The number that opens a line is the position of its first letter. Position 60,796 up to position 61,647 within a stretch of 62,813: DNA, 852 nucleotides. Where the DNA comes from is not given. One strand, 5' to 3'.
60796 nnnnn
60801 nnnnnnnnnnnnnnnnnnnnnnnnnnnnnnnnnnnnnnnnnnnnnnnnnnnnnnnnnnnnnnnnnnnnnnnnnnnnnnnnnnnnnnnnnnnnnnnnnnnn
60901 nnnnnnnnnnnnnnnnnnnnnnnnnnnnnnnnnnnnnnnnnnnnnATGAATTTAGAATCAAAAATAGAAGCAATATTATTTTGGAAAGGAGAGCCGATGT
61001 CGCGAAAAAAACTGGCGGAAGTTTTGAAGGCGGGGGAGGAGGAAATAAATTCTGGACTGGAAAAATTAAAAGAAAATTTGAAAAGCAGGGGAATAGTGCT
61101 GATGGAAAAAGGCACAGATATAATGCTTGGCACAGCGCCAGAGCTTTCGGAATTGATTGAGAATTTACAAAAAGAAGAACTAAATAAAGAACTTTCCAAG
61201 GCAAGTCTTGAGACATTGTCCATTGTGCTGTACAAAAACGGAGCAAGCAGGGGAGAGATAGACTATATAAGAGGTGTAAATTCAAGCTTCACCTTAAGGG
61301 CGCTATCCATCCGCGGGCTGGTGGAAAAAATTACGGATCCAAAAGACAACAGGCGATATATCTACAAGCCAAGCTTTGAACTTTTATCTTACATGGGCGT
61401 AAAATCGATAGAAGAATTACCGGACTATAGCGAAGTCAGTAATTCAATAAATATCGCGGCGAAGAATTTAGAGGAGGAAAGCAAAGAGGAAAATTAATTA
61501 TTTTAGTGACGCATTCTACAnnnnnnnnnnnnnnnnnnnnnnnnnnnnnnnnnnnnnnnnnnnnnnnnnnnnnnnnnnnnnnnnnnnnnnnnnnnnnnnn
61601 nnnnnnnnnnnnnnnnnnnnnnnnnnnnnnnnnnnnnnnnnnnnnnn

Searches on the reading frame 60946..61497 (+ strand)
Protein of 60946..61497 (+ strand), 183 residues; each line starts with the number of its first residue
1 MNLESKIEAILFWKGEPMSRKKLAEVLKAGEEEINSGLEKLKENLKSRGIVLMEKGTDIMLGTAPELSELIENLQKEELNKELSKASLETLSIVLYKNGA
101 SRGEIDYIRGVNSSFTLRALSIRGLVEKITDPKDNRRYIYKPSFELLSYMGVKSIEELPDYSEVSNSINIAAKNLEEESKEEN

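Call 11: search_protein_families(library=pfam, proteins=[window:60946-61497:+], max_evalue=0.01)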
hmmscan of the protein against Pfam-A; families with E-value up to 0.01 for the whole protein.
window:60946-61497:+ (183 aa): 3 families
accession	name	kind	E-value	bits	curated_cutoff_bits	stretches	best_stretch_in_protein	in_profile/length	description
PF04079.22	SMC_ScpB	-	1.3e-37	129.3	27.4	1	6-160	2-159/160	Segregation and condensation complex subunit ScpB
PF22167.2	PH0730-like_N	-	0.00035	21.1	30.2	1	8-57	6-59/60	PH0730-like, N-terminal domain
PF05974.18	DUF892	-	0.0065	17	23.7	1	4-96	17-113/159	Domain of unknown function (DUF892)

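Call 21: find_encoding_contigs(protein=window:60946-61497:+, flank=10000, max_places=4)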
Protein window:60946-61497:+ (183 aa): 3 contigs read that carry it; 1 place shown.
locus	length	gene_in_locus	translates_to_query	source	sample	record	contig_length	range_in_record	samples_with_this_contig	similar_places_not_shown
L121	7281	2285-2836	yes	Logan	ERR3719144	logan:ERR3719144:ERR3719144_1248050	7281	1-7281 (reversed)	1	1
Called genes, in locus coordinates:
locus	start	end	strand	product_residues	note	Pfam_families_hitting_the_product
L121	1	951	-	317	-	?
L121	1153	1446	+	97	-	-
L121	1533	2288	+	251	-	PF02616:SMC_ScpA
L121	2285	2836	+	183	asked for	PF04079:SMC_ScpB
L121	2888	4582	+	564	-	-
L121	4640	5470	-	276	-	PF02557:VanY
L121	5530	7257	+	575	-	-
